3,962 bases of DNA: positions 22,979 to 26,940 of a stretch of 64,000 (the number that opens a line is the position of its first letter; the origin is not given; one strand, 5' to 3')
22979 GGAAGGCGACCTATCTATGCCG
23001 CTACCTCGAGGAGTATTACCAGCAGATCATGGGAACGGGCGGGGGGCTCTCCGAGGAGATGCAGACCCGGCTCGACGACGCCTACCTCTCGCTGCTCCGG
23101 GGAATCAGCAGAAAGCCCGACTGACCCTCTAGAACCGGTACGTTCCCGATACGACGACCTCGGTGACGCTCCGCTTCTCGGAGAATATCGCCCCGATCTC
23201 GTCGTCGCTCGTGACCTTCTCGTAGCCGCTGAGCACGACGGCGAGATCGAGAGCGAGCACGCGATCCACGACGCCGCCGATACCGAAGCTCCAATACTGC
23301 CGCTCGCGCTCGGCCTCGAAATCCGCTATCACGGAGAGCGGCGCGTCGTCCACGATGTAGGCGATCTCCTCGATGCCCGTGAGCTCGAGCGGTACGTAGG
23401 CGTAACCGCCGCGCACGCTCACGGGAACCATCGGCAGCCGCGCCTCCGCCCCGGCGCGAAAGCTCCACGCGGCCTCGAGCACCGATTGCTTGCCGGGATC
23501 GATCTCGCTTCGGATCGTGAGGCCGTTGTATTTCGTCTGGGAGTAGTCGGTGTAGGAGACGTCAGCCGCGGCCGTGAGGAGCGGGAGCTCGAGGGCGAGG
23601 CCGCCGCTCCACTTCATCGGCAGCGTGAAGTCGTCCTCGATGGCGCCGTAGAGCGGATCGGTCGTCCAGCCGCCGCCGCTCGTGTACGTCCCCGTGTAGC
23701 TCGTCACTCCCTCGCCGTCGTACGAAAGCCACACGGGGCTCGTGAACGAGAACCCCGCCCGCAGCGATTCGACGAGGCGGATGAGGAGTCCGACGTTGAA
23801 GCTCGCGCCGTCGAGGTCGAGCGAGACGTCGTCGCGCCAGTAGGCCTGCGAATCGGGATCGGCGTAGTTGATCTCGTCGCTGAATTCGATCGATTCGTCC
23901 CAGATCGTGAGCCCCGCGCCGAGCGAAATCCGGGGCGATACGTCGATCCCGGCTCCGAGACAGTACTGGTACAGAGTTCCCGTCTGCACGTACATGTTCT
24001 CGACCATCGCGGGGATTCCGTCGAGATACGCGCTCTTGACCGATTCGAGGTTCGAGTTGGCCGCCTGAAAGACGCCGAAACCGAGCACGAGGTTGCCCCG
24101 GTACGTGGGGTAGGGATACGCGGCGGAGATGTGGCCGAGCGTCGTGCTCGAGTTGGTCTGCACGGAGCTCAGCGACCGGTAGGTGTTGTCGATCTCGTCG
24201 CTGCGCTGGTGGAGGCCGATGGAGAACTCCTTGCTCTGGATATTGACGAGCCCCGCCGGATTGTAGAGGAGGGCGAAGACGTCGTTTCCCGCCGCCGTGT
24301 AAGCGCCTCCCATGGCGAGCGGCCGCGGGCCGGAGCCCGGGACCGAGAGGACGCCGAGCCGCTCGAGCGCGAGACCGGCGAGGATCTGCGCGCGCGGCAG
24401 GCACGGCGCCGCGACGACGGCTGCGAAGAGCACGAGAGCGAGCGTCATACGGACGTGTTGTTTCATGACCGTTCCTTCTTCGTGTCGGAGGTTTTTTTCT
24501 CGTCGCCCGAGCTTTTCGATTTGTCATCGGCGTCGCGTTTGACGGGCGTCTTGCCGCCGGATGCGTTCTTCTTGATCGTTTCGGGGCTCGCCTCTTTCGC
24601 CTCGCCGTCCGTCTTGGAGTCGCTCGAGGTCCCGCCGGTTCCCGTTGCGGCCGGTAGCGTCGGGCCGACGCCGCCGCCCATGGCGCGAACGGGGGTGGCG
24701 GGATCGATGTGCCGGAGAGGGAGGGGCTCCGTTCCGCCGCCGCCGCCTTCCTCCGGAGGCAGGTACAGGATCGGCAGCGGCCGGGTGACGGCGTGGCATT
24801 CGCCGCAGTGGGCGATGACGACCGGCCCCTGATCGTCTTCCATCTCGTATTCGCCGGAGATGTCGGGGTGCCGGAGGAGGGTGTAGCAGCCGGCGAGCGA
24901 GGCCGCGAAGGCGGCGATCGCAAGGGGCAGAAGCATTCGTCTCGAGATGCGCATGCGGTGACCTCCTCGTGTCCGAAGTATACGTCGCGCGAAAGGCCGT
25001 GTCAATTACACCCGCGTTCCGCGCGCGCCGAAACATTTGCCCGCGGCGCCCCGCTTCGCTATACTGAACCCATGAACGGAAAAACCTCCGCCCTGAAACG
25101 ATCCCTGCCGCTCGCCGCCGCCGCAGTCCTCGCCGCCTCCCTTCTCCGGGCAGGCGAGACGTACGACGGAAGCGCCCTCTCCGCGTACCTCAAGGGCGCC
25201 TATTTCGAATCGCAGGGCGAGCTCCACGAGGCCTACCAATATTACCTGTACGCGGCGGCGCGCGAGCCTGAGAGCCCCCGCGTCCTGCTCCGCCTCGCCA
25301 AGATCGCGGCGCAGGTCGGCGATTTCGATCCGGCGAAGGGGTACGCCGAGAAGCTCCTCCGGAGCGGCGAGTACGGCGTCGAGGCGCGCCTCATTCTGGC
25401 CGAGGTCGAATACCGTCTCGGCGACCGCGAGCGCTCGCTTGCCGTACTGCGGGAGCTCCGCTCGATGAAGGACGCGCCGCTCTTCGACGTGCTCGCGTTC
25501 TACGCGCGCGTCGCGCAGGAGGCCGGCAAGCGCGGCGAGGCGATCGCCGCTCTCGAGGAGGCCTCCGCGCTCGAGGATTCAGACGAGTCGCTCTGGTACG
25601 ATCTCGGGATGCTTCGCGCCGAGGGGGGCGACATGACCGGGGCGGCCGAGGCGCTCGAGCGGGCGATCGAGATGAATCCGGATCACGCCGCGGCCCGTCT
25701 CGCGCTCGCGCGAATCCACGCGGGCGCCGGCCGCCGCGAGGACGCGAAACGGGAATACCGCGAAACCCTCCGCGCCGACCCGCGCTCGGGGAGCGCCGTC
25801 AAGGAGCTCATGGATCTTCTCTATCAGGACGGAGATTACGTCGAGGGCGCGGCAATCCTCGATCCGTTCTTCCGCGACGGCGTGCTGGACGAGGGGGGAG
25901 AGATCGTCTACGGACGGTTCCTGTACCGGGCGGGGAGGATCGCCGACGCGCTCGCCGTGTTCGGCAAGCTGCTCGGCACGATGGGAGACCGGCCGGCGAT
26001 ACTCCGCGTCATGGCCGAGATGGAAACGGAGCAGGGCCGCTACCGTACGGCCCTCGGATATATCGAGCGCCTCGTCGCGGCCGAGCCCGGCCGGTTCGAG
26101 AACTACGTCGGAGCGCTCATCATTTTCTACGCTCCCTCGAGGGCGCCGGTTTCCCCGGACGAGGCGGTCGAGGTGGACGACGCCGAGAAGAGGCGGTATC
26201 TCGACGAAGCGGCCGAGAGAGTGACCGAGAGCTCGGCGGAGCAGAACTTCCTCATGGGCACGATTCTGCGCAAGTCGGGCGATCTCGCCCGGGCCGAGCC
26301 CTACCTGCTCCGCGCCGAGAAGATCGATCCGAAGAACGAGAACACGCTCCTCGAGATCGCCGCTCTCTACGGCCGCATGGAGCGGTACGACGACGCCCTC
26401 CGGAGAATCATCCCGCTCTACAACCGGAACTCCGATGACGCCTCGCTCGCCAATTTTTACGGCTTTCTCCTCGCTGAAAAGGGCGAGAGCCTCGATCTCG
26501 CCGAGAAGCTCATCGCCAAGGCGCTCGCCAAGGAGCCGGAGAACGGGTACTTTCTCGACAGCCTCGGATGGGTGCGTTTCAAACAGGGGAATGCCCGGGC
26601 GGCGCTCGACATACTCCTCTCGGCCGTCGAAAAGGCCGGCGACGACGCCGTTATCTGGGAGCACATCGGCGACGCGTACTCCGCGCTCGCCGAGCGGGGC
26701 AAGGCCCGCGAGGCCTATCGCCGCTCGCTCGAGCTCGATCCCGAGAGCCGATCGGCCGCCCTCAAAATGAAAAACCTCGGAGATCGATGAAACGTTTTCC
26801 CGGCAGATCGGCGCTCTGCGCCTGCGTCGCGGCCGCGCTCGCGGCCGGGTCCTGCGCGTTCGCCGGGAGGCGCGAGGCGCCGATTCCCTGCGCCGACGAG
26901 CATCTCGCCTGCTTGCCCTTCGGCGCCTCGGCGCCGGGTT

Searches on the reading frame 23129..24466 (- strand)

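Call 36: search_protein_families(library=ncbifam, proteins=[window:23129-24466:-], max_evalue=1e-25)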
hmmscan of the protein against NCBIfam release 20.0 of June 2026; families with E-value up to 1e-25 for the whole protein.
window:23129-24466:- (445 aa): 0 families

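Call 42: search_protein_families(library=pfam, proteins=[window:23129-24466:-], max_evalue=0.00001)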
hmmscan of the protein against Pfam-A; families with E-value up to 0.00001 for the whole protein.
window:23129-24466:- (445 aa): 1 family
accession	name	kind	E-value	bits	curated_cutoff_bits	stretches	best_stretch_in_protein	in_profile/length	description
PF03349.22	Toluene_X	-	3e-09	36.3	29.7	1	50-341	25-324/421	Outer membrane protein transport protein (OMPP1/FadL/TodX)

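Call 43: search_protein_families(library=ncbifam, proteins=[window:23129-24466:-], max_evalue=0.1)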
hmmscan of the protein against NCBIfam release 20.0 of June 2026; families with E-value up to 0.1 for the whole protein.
window:23129-24466:- (445 aa): 4 families
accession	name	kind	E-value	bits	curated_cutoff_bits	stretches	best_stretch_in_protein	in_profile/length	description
NF053685.1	BamG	equivalog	7.9e-20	71.3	250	1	51-341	27-303/397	BamG family beta-barrel-assembly machinery protein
NF033709.1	PorV_fam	subfamily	1.1e-07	31.8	90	1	45-97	11-64/326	PorV/PorQ family protein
NF052325.1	PorVQ2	equivalog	2.5e-05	23.4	325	1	44-80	33-69/354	putative type IX sorting system protein PorV2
NF050080.1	pilus_FilD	exception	0.048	11.9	970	0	48-82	30-64/549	putative pilus system OmpP1/FadL family transporter FilD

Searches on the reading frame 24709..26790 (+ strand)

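Call 24: search_protein_families(library=ncbifam, proteins=[window:24709-26790:+], max_evalue=0.00001)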
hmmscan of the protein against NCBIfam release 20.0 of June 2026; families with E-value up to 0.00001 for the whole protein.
window:24709-26790:+ (693 aa): 21 families
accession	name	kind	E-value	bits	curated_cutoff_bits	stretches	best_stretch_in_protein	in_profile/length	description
TIGR02917.1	PEP_TPR_lipo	equivalog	1.2e-46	159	312.2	4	274-467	446-639/899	XrtA/PEP-CTERM system TPR-repeat protein PrsT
TIGR02521.1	type_IV_pilW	equivalog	6.8e-32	110.9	154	1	299-456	37-196/234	type IV pilus biogenesis/stability protein PilW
NF040959.1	MamA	equivalog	1.1e-21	77.2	200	2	496-632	58-192/204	magnetosome protein MamA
TIGR00540.1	TPR_hemY_coli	hypoth_equivalog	6.7e-16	58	142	1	261-352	296-384/385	heme biosynthesis-associated TPR protein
NF047507.1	TPR_BatC_Lepto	exception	3.2e-12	46.4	175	0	623-684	68-133/214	TPR repeat-containing protein BatC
NF008757.0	PRK11788.1-5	equivalog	4.5e-12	45.8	363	0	517-669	114-271/388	lipopolysaccharide assembly protein LapB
NF033758.1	gliding_GltE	equivalog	5.3e-12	45.4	225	1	156-367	86-296/411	adventurous gliding motility TPR repeat lipoprotein GltE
NF008520.0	PRK11447.1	equivalog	6.2e-12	44.1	858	0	307-373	365-431/1157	cellulose synthase complex outer membrane protein BcsC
NF033920.0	C39_PA2778_fam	equivalog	7.6e-12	45.2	150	0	308-378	171-241/255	PA2778 family cysteine peptidase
NF052415.1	T3SS_chap_SctY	equivalog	2.1e-11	44.3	70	0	596-675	23-105/106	type III secretion apparatus assembly chaperone SctY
NF033762.1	social_mot_Tgl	equivalog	1.1e-10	41.3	225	1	292-380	30-119/252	social motility TPR repeat lipoprotein Tgl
NF002725.1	PRK02603.1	equivalog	1.8e-10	41.1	143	0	268-348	44-127/173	photosystem I assembly protein Ycf3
NF047371.1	FlcA_CTERM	equivalog_domain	2.5e-10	39.5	300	0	277-354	457-534/646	periplasmic flagellar collar protein FlcA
TIGR00990.1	3a0801s09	subfamily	2.2e-09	36.5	757.25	0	159-295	367-503/615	mitochondrial import receptor subunit TOM70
TIGR02552.1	LcrH_SycD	equivalog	4.6e-09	36.1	104.8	0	269-359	28-118/136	SycD/LcrH family type III secretion system chaperone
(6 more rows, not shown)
